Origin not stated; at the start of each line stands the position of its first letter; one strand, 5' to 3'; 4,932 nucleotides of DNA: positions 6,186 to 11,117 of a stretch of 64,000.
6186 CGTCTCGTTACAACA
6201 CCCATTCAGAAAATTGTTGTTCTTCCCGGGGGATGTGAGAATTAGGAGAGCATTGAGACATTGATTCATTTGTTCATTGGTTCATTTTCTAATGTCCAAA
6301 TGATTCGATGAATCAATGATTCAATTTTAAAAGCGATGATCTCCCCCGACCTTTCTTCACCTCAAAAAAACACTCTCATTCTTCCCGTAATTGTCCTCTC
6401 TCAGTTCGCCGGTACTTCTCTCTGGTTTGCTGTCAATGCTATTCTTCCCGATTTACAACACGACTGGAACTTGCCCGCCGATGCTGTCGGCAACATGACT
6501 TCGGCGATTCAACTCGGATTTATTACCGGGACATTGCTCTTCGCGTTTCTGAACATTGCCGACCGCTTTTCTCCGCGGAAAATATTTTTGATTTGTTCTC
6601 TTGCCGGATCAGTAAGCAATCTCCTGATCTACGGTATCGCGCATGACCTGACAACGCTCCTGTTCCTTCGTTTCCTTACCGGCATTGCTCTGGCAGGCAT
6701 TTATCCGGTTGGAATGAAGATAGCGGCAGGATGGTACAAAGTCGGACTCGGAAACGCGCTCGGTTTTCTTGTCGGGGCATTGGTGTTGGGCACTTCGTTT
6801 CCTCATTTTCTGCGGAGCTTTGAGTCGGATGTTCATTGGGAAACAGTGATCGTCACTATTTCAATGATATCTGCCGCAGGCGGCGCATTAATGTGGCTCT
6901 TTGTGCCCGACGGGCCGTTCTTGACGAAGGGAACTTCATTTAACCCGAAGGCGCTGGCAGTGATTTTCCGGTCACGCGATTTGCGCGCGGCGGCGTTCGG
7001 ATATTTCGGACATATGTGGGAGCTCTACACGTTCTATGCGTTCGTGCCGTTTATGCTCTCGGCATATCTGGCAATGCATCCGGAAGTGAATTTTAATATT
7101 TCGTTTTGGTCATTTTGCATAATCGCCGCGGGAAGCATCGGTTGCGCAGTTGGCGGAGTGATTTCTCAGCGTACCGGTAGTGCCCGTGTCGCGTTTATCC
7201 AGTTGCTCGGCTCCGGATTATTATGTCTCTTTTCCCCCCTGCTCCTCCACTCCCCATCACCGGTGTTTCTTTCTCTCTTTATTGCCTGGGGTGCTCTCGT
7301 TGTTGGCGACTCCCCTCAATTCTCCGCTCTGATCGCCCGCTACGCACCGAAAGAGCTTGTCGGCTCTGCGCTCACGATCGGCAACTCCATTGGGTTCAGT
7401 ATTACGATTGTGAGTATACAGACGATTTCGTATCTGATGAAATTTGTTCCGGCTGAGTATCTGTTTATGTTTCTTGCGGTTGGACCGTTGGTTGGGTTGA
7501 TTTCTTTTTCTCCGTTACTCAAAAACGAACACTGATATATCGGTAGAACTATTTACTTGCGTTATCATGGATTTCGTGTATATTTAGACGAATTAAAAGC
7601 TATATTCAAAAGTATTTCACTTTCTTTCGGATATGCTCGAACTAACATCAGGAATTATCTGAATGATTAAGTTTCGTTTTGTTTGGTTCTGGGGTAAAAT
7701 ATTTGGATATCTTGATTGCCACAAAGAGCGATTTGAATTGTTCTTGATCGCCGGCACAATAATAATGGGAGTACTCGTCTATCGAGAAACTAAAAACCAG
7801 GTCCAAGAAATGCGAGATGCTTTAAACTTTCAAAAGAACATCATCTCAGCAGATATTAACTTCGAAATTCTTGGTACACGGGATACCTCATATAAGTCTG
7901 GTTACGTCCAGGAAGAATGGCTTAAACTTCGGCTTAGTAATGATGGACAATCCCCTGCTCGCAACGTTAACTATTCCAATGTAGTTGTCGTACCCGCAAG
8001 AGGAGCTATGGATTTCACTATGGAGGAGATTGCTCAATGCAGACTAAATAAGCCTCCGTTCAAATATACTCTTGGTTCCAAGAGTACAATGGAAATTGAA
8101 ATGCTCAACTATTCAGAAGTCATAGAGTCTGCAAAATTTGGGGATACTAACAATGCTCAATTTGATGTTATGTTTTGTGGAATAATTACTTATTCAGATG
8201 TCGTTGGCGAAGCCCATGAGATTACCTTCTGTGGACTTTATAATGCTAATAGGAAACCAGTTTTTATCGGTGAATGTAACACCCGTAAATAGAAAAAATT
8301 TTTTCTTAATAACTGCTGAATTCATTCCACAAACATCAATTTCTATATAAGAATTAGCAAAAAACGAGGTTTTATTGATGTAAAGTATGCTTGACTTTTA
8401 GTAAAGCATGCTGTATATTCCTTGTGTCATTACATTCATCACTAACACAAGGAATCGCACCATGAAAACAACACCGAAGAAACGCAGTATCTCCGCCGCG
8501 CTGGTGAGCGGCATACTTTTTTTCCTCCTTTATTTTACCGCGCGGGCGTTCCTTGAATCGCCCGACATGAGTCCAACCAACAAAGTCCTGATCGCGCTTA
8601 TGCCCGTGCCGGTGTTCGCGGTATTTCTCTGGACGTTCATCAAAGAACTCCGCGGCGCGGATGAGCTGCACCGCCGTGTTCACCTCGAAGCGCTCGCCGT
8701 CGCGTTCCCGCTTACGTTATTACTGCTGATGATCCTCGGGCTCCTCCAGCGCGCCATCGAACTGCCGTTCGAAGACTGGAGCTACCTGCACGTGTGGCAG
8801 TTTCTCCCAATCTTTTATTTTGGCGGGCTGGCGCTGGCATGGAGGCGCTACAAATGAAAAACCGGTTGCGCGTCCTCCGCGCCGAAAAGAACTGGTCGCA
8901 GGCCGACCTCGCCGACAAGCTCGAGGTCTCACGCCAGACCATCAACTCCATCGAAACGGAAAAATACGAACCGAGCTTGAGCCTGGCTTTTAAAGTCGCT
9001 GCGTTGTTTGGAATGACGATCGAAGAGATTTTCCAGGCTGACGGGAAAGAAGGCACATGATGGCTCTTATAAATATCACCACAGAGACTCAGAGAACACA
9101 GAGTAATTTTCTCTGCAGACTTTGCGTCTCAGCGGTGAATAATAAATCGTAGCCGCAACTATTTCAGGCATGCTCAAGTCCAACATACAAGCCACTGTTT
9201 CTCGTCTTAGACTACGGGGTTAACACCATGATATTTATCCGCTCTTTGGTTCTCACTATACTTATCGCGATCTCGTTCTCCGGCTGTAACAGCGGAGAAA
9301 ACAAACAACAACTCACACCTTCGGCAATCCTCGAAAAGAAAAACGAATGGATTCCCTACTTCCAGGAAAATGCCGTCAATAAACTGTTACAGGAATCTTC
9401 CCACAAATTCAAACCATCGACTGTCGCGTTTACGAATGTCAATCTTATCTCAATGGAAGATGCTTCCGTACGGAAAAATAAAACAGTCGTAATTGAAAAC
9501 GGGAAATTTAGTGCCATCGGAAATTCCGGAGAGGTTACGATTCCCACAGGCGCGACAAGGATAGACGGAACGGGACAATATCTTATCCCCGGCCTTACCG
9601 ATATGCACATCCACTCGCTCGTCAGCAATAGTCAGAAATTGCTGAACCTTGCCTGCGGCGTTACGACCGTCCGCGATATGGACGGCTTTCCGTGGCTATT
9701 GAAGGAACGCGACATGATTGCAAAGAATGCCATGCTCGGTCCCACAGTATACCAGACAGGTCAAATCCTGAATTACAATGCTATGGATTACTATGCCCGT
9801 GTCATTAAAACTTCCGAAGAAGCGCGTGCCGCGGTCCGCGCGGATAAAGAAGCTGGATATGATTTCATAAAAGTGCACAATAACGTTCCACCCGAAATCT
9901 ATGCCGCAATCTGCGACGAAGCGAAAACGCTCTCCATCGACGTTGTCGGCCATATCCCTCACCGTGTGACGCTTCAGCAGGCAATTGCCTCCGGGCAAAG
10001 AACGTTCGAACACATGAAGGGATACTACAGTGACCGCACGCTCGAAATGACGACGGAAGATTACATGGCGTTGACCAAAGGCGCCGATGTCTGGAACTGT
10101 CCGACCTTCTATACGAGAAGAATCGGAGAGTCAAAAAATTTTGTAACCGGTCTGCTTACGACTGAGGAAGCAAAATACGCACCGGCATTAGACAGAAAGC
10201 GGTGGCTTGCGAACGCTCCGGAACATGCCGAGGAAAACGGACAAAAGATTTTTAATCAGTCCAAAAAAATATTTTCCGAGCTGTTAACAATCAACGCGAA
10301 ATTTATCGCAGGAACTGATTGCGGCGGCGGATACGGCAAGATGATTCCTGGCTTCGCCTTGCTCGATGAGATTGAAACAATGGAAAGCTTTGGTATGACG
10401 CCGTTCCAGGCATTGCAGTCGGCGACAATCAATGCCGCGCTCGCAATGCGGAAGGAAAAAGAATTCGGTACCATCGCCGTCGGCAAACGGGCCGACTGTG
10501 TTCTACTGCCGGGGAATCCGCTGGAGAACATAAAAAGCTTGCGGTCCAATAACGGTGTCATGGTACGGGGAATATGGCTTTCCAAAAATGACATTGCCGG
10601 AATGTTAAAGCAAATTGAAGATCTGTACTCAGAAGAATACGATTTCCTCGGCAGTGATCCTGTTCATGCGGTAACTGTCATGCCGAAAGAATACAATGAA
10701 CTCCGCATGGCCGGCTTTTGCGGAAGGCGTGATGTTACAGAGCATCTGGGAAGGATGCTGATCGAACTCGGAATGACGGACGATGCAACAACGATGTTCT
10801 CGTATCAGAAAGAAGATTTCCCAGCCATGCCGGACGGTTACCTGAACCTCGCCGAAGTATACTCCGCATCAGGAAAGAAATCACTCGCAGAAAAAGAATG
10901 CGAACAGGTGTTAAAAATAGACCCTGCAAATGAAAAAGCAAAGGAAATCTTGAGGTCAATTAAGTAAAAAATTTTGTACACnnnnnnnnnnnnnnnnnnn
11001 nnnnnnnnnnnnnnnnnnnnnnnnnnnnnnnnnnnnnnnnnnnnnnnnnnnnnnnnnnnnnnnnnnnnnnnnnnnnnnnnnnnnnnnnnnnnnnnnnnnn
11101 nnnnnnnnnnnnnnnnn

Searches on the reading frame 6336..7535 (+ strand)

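Call 36: search_protein_families(library=ncbifam, proteins=[window:6336-7535:+], max_evalue=0.00001)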
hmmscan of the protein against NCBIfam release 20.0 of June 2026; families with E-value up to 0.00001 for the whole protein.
window:6336-7535:+ (399 aa): 6 families
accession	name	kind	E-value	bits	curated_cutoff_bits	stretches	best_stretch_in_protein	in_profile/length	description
TIGR00895.1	2A0115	subfamily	1.7e-13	50.3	418.55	1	8-191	13-193/398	aromatic acid/H+ symport family MFS transporter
TIGR00893.1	2A0114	subfamily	5e-12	45.5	395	1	38-389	18-393/399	D-galactonate transporter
TIGR00898.1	2A0119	subfamily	3.6e-09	36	550.75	1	34-191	108-263/506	cation transport protein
TIGR00891.1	2A0112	subfamily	4e-08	32.7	552.9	1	30-152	28-148/405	sialate:H+ symport family MFS transporter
TIGR00886.1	2A0108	subfamily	1.4e-06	27.6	311.7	1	21-316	8-328/368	NarK family nitrate/nitrite MFS transporter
TIGR00880.1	2_A_01_02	superfamily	6e-06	26.4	131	0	74-192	21-140/141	multidrug resistance protein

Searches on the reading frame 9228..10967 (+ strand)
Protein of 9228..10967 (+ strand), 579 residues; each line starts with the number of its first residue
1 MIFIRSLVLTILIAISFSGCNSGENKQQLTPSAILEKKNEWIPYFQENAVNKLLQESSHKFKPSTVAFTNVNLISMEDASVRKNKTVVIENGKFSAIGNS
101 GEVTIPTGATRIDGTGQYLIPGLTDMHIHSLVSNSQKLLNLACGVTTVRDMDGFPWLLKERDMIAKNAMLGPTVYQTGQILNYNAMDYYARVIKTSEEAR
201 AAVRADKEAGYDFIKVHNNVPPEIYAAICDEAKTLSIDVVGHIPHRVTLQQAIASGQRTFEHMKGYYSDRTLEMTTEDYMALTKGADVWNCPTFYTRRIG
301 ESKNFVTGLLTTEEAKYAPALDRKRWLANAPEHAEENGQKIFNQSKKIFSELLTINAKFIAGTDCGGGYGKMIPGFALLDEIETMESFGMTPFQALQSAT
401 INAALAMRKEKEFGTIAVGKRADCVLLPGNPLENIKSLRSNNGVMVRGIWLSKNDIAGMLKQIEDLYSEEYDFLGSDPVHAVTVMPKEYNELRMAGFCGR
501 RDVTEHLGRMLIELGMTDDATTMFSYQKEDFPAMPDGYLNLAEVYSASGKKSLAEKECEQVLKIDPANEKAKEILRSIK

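Call 36: search_protein_families(library=ncbifam, proteins=[window:9228-10967:+], max_evalue=0.00001)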
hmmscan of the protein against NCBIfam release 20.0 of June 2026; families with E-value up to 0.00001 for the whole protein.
window:9228-10967:+ (579 aa): 16 families
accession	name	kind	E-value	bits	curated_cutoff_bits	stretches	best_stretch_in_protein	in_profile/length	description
NF051886.1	XaaProDiPepCaul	equivalog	6.8e-31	107.7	500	2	346-448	297-394/398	Xaa-Pro dipeptidase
TIGR01224.1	hutI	equivalog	4.7e-14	52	298.15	1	386-436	310-360/377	imidazolonepropionase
NF006689.0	PRK09237.1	equivalog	2.5e-10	39.5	371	0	79-150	17-91/383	amidohydrolase/deacetylase family metallohydrolase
NF006056.0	PRK08204.1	subfamily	1.2e-09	37.5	391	0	386-428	338-380/449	hypothetical protein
NF006679.0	PRK09228.1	subfamily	3.7e-09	35.9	351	0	357-430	314-388/433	guanine deaminase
NF011989.0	PRK15446.2-5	equivalog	5.1e-09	35.4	565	1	68-131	6-64/385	alpha-D-ribose 1-methylphosphonate 5-triphosphate diphosphatase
NF005557.0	PRK07228.1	equivalog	8.5e-09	34.6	522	0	377-430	324-377/445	5'-deoxyadenosine deaminase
TIGR02318.1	phosphono_phnM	equivalog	1e-08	34.5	390.55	0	70-129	4-56/376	phosphonate metabolism protein PhnM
TIGR02967.1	guan_deamin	equivalog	1.6e-08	34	375.4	0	354-428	286-361/401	guanine deaminase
NF004701.0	PRK06038.1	equivalog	2e-08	33.3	609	0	68-130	8-66/432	N-ethylammeline chlorohydrolase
NF006055.0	PRK08203.1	equivalog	6.5e-08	31.5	532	0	69-158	10-92/455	8-oxoguanine deaminase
NF006549.0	PRK09045.1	equivalog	3.7e-07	29.1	540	0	384-426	335-377/444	TRZ/ATZ family hydrolase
NF011990.0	PRK15446.2-6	subfamily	1.3e-06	27.4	233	0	79-131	14-67/390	alpha-D-ribose 1-methylphosphonate 5-triphosphate diphosphatase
TIGR01178.1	ade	equivalog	1.7e-06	26.8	472.5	0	69-130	5-59/552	adenine deaminase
TIGR00221.1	nagA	equivalog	2.7e-06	26.6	225.65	0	66-131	5-66/380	N-acetylglucosamine-6-phosphate deacetylase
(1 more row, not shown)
